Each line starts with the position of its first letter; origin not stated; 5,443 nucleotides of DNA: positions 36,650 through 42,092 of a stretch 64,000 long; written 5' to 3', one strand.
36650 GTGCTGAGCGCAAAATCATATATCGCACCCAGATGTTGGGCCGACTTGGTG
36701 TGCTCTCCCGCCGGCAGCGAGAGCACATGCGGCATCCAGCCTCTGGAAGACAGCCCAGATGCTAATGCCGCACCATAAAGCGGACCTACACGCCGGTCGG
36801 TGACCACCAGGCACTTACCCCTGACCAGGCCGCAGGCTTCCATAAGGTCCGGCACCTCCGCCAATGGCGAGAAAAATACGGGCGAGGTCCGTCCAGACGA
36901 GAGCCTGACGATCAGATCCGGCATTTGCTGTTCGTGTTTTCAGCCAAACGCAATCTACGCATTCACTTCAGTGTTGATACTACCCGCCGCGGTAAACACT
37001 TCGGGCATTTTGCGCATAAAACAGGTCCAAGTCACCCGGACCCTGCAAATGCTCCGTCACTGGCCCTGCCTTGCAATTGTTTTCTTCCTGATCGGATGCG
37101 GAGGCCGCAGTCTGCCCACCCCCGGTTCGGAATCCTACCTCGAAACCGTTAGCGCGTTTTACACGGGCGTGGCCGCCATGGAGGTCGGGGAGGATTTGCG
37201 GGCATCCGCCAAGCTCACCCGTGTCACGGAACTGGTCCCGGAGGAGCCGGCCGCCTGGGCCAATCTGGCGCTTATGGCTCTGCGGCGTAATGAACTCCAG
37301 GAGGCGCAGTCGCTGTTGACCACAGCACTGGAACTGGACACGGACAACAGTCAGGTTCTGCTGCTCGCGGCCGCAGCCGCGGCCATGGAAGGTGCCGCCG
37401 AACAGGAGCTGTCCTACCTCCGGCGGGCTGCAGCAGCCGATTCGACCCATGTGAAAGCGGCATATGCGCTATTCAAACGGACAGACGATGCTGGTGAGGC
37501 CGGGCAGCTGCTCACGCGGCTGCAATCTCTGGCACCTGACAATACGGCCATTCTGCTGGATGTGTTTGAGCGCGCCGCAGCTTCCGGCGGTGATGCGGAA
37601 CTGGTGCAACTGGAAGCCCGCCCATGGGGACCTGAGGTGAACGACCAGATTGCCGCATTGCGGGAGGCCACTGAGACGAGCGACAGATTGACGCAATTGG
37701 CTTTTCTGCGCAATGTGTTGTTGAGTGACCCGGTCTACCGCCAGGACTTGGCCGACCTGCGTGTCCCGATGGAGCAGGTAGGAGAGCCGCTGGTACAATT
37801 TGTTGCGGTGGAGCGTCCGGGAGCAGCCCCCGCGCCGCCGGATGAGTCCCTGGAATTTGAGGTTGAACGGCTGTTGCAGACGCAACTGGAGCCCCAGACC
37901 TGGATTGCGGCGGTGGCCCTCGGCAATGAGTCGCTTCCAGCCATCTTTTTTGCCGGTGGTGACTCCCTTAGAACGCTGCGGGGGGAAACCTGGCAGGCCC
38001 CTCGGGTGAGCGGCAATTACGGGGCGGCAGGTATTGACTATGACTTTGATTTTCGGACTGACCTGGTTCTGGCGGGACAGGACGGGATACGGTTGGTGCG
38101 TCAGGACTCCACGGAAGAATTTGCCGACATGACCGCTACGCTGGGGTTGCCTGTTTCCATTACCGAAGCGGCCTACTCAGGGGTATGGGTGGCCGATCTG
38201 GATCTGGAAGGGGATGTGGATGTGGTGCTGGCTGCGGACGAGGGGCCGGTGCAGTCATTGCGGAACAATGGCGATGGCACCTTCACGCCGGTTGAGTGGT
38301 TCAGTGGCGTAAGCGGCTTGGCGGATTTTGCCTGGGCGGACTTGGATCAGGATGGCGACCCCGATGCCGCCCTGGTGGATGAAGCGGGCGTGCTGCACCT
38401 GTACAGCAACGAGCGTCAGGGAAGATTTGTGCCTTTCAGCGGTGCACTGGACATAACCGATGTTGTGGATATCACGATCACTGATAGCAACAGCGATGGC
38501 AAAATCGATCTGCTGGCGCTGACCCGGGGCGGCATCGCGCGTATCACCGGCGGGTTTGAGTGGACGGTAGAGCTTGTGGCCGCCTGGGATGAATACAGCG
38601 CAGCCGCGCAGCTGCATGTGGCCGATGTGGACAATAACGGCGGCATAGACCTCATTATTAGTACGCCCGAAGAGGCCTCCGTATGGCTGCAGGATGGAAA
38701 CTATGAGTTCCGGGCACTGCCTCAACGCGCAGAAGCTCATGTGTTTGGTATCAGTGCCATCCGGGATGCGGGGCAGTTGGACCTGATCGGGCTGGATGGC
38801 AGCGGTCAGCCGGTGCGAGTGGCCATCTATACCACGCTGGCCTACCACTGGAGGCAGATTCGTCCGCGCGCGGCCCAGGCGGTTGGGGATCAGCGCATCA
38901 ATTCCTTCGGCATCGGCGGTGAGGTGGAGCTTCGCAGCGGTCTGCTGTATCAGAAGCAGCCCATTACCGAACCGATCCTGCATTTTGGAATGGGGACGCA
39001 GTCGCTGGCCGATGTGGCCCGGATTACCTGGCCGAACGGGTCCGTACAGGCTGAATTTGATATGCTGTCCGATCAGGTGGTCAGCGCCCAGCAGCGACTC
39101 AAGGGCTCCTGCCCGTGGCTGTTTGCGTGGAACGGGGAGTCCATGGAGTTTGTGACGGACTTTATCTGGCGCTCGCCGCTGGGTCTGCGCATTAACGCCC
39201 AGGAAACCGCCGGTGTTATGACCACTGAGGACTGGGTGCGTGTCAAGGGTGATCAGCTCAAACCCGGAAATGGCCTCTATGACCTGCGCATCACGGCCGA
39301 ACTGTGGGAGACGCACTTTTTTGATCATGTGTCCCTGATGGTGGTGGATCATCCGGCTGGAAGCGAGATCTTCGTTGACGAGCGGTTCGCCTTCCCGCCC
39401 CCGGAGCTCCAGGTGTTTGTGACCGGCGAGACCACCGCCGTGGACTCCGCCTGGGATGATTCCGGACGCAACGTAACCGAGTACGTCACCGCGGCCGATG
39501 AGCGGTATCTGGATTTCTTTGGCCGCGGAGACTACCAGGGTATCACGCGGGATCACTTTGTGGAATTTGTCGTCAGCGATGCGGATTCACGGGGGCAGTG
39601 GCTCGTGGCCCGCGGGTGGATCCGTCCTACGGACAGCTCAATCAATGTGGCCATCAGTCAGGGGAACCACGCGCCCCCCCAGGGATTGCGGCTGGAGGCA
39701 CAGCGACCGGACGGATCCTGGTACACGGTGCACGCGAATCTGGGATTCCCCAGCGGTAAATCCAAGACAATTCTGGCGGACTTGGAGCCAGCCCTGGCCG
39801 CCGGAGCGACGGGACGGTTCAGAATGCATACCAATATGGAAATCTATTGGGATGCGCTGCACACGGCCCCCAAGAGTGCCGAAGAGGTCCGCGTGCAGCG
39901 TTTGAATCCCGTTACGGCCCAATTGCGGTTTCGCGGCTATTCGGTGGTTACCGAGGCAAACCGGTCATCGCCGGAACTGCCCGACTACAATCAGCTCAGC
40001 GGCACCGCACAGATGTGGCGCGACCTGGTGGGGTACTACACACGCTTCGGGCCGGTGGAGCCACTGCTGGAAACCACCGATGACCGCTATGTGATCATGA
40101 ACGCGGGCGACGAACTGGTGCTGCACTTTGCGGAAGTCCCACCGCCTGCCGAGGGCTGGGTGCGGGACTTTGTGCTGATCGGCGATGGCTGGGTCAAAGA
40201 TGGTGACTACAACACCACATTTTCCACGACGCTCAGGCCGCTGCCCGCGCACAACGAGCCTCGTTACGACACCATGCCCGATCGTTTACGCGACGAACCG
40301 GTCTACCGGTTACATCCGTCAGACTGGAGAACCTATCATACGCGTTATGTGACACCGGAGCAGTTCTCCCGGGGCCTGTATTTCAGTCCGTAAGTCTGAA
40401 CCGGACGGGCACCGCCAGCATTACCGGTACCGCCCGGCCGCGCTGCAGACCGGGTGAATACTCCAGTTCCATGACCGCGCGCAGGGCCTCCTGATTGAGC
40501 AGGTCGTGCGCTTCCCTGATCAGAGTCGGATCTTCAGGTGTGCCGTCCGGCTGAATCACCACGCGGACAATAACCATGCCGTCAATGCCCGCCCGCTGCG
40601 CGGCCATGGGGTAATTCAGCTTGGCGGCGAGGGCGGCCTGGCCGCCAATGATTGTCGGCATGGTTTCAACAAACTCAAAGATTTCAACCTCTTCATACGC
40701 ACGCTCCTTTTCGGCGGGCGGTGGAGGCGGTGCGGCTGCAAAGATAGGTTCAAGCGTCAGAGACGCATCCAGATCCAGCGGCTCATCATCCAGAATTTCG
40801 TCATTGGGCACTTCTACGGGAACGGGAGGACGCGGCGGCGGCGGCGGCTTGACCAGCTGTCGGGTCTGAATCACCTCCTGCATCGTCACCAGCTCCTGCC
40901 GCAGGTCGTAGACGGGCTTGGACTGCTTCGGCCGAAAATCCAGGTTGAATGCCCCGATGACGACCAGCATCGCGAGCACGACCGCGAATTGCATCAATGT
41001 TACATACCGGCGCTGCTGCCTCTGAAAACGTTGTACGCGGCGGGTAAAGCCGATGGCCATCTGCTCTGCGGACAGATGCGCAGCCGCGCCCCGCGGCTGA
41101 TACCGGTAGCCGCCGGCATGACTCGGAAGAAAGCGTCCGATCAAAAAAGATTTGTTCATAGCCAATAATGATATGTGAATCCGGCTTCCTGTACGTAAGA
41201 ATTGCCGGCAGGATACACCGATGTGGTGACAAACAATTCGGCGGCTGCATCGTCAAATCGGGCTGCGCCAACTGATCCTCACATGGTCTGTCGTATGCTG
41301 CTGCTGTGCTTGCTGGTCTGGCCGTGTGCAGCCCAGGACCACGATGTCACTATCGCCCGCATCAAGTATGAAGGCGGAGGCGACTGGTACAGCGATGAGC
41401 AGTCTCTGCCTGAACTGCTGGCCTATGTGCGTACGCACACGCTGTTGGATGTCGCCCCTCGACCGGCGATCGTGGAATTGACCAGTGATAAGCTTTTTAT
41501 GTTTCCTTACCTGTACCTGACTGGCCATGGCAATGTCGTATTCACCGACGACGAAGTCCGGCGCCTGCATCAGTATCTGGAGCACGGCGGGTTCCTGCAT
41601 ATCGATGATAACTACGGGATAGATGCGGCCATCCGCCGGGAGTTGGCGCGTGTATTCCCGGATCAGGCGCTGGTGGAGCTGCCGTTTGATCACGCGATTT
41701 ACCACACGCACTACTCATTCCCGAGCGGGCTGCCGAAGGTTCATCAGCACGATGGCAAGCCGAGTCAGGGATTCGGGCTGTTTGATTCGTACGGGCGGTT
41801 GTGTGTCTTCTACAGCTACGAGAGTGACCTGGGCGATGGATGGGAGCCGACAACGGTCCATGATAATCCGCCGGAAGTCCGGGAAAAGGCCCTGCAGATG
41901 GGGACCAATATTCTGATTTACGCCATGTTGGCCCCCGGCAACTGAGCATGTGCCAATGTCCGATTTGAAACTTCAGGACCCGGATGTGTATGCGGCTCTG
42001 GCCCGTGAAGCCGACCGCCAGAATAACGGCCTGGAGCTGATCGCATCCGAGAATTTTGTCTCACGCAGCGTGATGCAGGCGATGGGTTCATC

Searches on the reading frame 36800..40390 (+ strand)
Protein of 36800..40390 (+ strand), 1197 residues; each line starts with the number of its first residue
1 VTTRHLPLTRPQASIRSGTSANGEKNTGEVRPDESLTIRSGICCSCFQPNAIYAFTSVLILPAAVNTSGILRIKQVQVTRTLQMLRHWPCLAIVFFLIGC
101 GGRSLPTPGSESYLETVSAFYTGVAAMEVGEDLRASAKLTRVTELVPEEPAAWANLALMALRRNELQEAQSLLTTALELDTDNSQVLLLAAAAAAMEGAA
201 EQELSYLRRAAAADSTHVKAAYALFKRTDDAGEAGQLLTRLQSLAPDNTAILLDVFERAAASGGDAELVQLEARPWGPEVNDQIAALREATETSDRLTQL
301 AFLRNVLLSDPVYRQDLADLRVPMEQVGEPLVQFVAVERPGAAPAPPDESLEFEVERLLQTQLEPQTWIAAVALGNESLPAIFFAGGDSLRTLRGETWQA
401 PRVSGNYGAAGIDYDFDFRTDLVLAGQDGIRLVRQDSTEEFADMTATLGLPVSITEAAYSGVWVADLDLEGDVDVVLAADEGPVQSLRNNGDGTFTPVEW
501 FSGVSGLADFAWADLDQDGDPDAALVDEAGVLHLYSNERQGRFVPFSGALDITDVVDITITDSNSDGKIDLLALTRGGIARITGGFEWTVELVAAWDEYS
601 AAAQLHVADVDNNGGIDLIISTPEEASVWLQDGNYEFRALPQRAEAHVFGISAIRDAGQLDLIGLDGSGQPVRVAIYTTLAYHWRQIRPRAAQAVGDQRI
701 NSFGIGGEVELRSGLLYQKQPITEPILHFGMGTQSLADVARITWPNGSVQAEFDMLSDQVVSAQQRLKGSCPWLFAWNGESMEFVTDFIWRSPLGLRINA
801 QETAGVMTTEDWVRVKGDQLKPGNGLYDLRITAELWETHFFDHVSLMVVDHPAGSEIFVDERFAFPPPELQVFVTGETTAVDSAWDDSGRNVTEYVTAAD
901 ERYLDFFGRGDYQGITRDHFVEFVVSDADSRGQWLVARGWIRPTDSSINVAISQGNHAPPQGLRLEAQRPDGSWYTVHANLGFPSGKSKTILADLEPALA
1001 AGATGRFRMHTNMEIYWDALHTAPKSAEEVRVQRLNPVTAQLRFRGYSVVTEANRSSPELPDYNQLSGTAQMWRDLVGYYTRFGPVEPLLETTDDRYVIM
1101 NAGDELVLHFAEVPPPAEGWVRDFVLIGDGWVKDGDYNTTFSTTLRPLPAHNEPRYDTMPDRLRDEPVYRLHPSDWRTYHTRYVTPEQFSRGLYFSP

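Call 46: search_protein_families(library=pfam, proteins=[window:36800-40390:+], max_evalue=0.0001)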
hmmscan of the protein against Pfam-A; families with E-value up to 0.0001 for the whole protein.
window:36800-40390:+ (1197 aa): 2 families
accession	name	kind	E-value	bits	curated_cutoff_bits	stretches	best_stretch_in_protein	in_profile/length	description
PF13517.12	FG-GAP_3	-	9.4e-20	71.4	26.9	3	466-523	1-59/61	FG-GAP-like repeat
PF07593.17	UnbV_ASPIC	-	2.7e-05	24.4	23.4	1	724-759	30-65/68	ASPIC and UnbV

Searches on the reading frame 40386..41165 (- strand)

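Call 46: search_protein_families(library=pfam, proteins=[window:40386-41165:-], max_evalue=0.0001)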
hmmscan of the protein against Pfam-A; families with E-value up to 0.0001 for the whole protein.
window:40386-41165:- (260 aa): 1 family
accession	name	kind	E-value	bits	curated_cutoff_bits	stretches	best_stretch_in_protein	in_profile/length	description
PF03544.19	TonB_C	-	5.6e-18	65.6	24.6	1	182-258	2-79/79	Gram-negative bacterial TonB protein C-terminal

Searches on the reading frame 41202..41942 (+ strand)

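Call 46: search_protein_families(library=pfam, proteins=[window:41202-41942:+], max_evalue=0.0001)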
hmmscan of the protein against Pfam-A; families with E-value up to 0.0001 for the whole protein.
window:41202-41942:+ (247 aa): 1 family
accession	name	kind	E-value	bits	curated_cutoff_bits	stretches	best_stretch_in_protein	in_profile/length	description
PF13709.12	DUF4159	-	2.3e-67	226.9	25.9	1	50-242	1-202/202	Domain of unknown function (DUF4159)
